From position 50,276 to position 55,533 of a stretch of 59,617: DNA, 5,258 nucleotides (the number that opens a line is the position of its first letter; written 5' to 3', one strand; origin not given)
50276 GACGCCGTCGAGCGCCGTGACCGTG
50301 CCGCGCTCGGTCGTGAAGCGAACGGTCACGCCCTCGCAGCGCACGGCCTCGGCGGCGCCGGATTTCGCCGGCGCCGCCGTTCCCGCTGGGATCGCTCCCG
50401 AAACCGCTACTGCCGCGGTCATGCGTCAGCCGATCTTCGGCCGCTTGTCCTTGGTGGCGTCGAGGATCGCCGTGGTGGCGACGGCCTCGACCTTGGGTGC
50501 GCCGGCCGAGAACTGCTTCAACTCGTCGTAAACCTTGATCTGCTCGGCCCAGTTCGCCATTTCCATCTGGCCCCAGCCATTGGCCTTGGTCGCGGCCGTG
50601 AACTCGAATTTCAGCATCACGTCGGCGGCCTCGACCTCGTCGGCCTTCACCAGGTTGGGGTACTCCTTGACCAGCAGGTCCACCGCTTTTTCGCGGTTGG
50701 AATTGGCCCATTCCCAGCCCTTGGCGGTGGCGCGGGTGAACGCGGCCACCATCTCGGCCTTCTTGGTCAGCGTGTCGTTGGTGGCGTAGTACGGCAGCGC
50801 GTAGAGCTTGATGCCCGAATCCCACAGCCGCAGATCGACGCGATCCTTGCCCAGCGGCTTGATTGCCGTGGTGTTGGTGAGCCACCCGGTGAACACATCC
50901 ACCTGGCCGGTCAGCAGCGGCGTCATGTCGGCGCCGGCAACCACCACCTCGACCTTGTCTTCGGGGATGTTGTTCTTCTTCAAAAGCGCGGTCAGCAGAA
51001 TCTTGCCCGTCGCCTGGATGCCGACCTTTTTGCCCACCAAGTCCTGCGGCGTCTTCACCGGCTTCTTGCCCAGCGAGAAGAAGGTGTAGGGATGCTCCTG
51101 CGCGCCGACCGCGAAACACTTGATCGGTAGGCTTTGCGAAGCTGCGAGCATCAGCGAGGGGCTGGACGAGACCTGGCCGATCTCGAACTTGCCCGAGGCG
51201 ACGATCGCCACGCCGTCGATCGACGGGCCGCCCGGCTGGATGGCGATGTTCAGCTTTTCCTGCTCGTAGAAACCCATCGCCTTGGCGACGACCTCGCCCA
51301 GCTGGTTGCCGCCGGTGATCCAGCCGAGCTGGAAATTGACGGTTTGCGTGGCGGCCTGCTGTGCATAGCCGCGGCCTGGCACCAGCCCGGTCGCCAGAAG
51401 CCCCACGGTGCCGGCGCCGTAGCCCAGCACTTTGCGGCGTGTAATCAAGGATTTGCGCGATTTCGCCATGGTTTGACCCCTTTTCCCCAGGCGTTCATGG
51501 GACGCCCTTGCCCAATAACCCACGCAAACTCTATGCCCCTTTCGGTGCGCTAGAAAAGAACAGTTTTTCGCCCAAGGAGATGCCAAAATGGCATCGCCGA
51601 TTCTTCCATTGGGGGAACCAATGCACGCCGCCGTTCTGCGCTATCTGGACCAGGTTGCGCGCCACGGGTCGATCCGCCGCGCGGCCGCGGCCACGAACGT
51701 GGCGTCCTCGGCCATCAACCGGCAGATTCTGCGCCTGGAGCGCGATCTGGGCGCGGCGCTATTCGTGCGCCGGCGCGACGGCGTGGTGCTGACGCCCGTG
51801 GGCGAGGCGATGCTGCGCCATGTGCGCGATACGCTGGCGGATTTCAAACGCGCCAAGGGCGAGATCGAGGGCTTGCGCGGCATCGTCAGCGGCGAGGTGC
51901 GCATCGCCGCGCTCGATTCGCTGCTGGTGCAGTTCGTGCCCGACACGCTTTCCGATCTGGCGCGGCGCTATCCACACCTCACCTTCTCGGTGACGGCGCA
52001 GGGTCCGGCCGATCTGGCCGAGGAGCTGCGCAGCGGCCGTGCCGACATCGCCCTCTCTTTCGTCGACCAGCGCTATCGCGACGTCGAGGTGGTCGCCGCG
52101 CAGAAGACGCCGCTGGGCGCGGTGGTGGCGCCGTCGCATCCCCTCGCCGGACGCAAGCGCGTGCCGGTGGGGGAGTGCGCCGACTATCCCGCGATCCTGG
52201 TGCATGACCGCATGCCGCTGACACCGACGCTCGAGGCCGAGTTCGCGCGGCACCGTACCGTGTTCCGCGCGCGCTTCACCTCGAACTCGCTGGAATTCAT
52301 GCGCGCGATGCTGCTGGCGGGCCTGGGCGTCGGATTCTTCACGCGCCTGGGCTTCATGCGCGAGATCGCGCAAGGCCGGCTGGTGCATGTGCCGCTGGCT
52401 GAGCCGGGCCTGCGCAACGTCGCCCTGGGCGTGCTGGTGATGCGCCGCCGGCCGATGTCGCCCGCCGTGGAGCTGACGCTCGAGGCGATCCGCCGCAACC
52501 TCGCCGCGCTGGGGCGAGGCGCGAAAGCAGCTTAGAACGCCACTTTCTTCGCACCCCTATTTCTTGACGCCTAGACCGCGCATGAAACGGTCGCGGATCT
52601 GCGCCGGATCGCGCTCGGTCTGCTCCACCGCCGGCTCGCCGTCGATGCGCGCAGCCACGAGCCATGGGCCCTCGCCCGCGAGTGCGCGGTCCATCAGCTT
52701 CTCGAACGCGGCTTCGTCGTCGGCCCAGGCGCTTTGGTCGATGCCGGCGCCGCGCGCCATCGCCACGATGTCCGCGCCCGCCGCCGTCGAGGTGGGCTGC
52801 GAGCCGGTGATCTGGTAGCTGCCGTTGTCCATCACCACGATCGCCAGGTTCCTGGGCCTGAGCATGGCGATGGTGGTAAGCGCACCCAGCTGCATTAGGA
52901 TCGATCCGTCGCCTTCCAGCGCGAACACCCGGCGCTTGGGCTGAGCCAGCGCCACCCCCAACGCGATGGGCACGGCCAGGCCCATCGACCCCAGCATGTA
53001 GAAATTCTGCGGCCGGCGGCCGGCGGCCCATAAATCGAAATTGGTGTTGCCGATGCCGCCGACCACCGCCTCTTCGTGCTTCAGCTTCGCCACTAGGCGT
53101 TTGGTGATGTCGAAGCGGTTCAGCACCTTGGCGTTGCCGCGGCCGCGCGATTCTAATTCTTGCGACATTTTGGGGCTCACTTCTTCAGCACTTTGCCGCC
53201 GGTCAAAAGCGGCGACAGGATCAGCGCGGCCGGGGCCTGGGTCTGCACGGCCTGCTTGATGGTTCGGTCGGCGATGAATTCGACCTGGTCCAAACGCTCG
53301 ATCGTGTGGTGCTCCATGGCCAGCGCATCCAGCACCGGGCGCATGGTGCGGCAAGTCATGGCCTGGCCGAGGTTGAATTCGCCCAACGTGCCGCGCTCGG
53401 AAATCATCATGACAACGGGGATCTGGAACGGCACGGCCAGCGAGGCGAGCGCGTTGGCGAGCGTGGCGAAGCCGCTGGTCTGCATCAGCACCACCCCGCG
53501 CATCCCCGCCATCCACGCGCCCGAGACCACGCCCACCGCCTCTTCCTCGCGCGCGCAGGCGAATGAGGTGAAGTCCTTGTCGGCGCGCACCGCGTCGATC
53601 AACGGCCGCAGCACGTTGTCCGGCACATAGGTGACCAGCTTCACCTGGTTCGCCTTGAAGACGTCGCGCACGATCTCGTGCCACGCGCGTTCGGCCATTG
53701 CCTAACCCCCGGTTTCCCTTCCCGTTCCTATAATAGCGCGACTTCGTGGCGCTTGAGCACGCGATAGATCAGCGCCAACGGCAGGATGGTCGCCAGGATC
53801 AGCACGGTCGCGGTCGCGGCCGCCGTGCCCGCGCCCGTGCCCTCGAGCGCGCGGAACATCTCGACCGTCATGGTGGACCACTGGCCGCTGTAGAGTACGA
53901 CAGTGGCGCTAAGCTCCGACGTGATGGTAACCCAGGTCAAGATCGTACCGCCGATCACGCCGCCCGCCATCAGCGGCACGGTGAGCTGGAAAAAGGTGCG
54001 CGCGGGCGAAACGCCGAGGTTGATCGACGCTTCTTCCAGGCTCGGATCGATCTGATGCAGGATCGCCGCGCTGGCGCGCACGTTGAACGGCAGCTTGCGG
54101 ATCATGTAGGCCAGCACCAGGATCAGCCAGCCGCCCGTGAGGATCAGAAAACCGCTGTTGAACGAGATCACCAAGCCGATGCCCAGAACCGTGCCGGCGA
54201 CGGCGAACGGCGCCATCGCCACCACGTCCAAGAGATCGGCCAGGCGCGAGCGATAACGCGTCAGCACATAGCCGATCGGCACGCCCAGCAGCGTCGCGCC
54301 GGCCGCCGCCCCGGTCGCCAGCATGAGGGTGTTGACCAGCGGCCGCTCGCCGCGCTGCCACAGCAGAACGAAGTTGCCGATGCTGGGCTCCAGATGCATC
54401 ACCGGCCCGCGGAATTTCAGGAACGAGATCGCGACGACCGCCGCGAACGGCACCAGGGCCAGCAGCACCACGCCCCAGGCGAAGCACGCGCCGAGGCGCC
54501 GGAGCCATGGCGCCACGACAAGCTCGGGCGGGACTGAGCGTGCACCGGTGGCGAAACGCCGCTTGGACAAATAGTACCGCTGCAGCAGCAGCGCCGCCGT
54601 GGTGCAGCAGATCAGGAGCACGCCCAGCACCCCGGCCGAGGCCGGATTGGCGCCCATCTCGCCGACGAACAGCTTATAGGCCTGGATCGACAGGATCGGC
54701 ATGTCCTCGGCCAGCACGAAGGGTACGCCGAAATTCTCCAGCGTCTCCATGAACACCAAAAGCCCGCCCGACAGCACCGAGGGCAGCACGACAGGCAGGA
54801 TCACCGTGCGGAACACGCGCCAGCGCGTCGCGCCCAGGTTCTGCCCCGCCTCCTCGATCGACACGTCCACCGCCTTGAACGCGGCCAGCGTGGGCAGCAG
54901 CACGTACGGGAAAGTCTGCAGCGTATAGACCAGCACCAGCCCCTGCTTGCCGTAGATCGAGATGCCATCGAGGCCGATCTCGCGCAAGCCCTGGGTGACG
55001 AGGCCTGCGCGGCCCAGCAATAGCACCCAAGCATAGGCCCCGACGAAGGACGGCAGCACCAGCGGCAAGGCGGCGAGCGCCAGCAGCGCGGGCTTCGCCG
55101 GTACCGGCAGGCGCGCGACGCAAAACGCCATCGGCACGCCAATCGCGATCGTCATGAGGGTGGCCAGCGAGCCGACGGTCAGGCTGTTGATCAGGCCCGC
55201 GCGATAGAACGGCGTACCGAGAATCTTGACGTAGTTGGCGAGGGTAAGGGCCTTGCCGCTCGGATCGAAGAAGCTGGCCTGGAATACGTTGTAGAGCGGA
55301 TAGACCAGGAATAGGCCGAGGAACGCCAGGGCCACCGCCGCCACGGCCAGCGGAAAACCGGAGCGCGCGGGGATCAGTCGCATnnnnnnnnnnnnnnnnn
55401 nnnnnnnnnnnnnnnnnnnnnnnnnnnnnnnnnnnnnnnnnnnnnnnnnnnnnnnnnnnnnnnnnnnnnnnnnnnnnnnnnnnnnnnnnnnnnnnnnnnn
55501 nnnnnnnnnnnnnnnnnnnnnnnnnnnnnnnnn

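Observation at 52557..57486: ABC importer joined in one operon to a split ThDP decarboxylase (ComD/ComE- or phosphonopyruvate-decarboxylase-like), with no known partner enzymes nearby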

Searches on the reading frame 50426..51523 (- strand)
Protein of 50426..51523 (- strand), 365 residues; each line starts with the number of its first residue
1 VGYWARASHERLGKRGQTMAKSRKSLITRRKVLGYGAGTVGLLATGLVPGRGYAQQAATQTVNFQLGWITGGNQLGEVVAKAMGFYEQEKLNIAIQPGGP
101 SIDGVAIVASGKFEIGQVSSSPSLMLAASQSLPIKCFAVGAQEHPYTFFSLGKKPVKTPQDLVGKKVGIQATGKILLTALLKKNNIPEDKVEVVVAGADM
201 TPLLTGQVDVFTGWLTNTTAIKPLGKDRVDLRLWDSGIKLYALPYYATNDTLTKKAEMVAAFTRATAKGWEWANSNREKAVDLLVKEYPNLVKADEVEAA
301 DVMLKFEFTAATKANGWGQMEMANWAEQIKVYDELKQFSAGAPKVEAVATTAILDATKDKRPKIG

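Call 38: search_protein_families(library=ncbifam, max_evalue=1e-10, proteins=[window:50426-51523:-])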
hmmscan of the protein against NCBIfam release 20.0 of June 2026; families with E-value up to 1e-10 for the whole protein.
window:50426-51523:- (365 aa): 1 family
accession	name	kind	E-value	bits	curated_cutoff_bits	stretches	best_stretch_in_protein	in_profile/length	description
TIGR01728.1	SsuA_fam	subfamily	6.7e-15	55.1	163.5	1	78-291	15-234/290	aliphatic sulfonate ABC transporter substrate-binding protein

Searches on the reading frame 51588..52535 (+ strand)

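Call 3: search_protein_families(library=pfam, proteins=[window:51588-52535:+])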
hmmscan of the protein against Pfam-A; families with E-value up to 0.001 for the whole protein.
window:51588-52535:+ (315 aa): 2 families
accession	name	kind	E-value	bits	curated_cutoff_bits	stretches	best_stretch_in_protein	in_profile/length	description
PF03466.25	LysR_substrate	-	1.7e-42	145.7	28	1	100-305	4-208/209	LysR substrate binding domain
PF00126.33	HTH_1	-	1.1e-17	64.2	26.6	1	17-73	4-60/60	Bacterial regulatory helix-turn-helix protein, lysR family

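Call 4: search_protein_families(library=ncbifam, proteins=[window:51588-52535:+])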
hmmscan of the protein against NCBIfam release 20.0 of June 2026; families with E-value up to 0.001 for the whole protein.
window:51588-52535:+ (315 aa): 53 families (the best 25 are shown)
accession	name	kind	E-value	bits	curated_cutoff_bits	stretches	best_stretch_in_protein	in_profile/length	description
NF053705.1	TransRegGltCGpos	equivalog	6.3e-33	114.3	350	1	15-302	4-290/300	glutamate biosynthesis transcriptional regulator GltC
TIGR02424.1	TF_pcaQ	equivalog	6.5e-31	107.4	303.8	1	21-303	12-296/300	pca operon transcription factor PcaQ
NF047520.1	trans_act_CidR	equivalog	2.5e-29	102.4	415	1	15-302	4-289/292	cidABC operon transcriptional activator CidR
TIGR03339.1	phn_lysR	subfamily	3.8e-28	98.5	341.1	1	17-288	2-266/279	aminoethylphosphonate catabolism associated LysR family transcriptional regulator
NF008416.0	PRK11242.1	equivalog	2.8e-27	95.8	277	1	16-236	5-226/300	transcriptional regulator CynR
NF045990.1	TransRegCbbRRhodb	equivalog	1.2e-23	83.7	450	1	17-272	11-268/304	LysR family regulator CbbR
NF008352.0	PRK11139.1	subfamily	3.2e-22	79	288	1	17-268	11-256/305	transcriptional regulator GcvA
NF007307.0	PRK09791.1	equivalog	1.7e-21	76.7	336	1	17-169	10-162/302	LysR family transcriptional regulator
NF040786.1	LysR_Sec_metab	equivalog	2.7e-21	75.9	250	1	22-296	11-289/298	selenium metabolism-associated LysR family transcriptional regulator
NF008722.0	PRK11716.1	equivalog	1e-20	73.9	246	1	16-300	5-289/293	HTH-type transcriptional activator IlvY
NF009326.0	PRK12681.1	equivalog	1.5e-19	70.6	436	1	15-259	4-251/324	HTH-type transcriptional regulator CysB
NF008361.0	PRK11151.1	equivalog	2.6e-19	69.6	329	1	17-292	6-277/305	DNA-binding transcriptional regulator OxyR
NF047711.1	PutUtilRegPtrR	equivalog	8.3e-19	67.8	400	1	13-295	2-276/283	putrescine utilization regulator PtrR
NF052633.1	LysR_TF_PsrA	exception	9.4e-19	67.5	540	1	25-288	18-279/297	L-proline-binding transcription factor PsrA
NF009327.0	PRK12684.1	subfamily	1e-18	67.7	402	1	14-259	3-251/313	CysB family HTH-type transcriptional regulator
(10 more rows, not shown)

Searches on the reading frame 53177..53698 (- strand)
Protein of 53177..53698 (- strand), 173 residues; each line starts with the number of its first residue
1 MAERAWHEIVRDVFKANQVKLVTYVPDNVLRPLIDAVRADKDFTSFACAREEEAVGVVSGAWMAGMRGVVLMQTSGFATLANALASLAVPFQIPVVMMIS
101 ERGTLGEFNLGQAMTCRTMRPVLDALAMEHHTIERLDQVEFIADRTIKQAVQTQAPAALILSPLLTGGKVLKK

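Call 3: search_protein_families(library=pfam, proteins=[window:53177-53698:-])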
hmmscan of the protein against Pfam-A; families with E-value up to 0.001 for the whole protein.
window:53177-53698:- (173 aa): 1 family
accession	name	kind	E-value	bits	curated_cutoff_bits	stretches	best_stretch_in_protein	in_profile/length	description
PF02776.23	TPP_enzyme_N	-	7.5e-07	29.4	26.8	1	8-103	5-101/119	Thiamine pyrophosphate enzyme, N-terminal TPP binding domain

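Call 4: search_protein_families(library=ncbifam, proteins=[window:53177-53698:-])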
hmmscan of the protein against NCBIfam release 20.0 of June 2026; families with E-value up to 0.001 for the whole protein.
window:53177-53698:- (173 aa): 5 families
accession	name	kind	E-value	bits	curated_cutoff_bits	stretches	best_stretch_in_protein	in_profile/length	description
TIGR03845.1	sulfopyru_alph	equivalog_domain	2.3e-31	108.9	147.95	1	9-163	3-157/160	sulfopyruvate decarboxylase subunit alpha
TIGR03297.1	Ppyr-DeCO2ase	equivalog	6.5e-21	74.7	312.5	1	19-161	2-150/360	phosphonopyruvate decarboxylase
NF006377.0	PRK08611.1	equivalog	1.1e-05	24.2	742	1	4-163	4-163/576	pyruvate oxidase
TIGR02720.1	pyruv_oxi_spxB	equivalog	8.1e-05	21.2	637.85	1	11-159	6-154/575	pyruvate oxidase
NF006052.0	PRK08199.1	subfamily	0.00048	18.6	539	1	5-99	9-104/559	thiamine pyrophosphate protein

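Call 7: search_solved_structures(query=window:53177-53698:-, max_evalue=0.01)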
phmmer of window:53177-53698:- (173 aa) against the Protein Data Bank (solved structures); distinct sequences matched with E-value up to 0.01: 3.
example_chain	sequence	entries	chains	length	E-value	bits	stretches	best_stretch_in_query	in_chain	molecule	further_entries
9iz3_A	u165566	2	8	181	3e-10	43.5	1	40-159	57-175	Putative phosphonopyruvate decarboxylase alpha subunit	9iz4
9u8r_A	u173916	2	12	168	1e-09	41.7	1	18-111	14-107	Thiamine pyrophosphate enzyme N-terminal TPP-binding domain-containing protein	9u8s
9u8q_A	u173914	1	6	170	1.1e-09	41.7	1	18-112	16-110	Thiamine pyrophosphate enzyme N-terminal TPP-binding domain-containing protein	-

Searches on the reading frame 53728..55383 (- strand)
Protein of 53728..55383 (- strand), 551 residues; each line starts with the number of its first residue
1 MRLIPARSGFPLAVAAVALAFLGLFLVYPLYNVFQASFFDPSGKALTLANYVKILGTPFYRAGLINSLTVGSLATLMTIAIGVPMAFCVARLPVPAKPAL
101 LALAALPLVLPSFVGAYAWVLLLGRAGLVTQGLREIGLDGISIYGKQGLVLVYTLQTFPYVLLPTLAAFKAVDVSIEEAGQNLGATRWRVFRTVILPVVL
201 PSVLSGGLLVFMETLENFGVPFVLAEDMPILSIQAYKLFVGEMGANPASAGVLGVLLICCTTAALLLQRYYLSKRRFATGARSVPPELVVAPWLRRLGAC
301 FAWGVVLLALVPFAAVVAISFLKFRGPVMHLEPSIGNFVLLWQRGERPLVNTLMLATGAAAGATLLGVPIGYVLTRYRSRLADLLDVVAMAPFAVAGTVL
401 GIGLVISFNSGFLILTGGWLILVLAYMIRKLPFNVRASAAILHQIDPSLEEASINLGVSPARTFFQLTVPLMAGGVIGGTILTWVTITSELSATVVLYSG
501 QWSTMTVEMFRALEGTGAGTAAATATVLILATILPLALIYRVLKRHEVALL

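Call 3: search_protein_families(library=pfam, proteins=[window:53728-55383:-])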
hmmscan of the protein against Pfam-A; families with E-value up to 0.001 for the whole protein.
window:53728-55383:- (551 aa): 1 family
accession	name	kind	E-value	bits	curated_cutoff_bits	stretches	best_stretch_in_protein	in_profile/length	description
PF00528.27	BPD_transp_1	-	2.5e-23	83.2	26.4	2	82-270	1-177/184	Binding-protein-dependent transport system inner membrane component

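Call 4: search_protein_families(library=ncbifam, proteins=[window:53728-55383:-])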
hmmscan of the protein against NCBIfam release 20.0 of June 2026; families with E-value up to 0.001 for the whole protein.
window:53728-55383:- (551 aa): 35 families (the best 25 are shown)
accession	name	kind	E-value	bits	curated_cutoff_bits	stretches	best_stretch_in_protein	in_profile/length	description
TIGR03262.1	PhnU2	equivalog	1.4e-66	225.3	593.25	1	13-544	5-533/546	putative 2-aminoethylphosphonate ABC transporter permease subunit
TIGR02141.1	modB_ABC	equivalog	5e-47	160.2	182.6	2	67-264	3-200/208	molybdate ABC transporter permease subunit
TIGR01581.1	Mo_ABC_porter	hypoth_equivalog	5.6e-43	147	210.3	2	47-266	6-224/225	ABC transporter permease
NF011624.0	PRK15050.1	equivalog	2e-38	132.2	247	2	11-271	24-285/297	2-aminoethylphosphonate ABC transporter permease subunit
NF006939.0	PRK09421.1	equivalog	1.5e-37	129.2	262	2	64-237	12-188/230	molybdate ABC transporter permease subunit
NF040839.1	tungstate_WtpB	equivalog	2.1e-37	129.1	340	2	349-544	46-248/251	tungstate ABC transporter permease WtpB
TIGR00969.1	3a0106s02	subfamily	1.8e-35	122.7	240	2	16-268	21-266/272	sulfate ABC transporter permease subunit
NF007044.0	PRK09497.1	equivalog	1.4e-34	119.9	348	2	11-225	8-229/285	spermidine/putrescine ABC transporter permease PotB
TIGR02139.1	permease_CysT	equivalog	9.2e-33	113.9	246.1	2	15-266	9-253/265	sulfate ABC transporter permease subunit CysT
TIGR03226.1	PhnU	equivalog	6.9e-30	104.6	283.45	2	11-253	42-287/311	2-aminoethylphosphonate ABC transporter permease subunit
NF007963.0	PRK10683.1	equivalog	3.9e-29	102.1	489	2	45-230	80-268/317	putrescine ABC transporter permease PotH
TIGR02140.1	permease_CysW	equivalog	2.5e-27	96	329.1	2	14-229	5-212/261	sulfate ABC transporter permease subunit CysW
NF008208.0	PRK10971.1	equivalog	2.4e-26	92.8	415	2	9-228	12-222/277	sulfate/thiosulfate ABC transporter permease CysT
NF007047.0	PRK09500.1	equivalog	9.9e-25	87.6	326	2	18-269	14-249/257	spermidine/putrescine ABC transporter permease PotC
NF043074.1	MMSYN1_0196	equivalog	5e-23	81.8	350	2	305-542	21-261/277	spermidine/putrescine ABC transporter permease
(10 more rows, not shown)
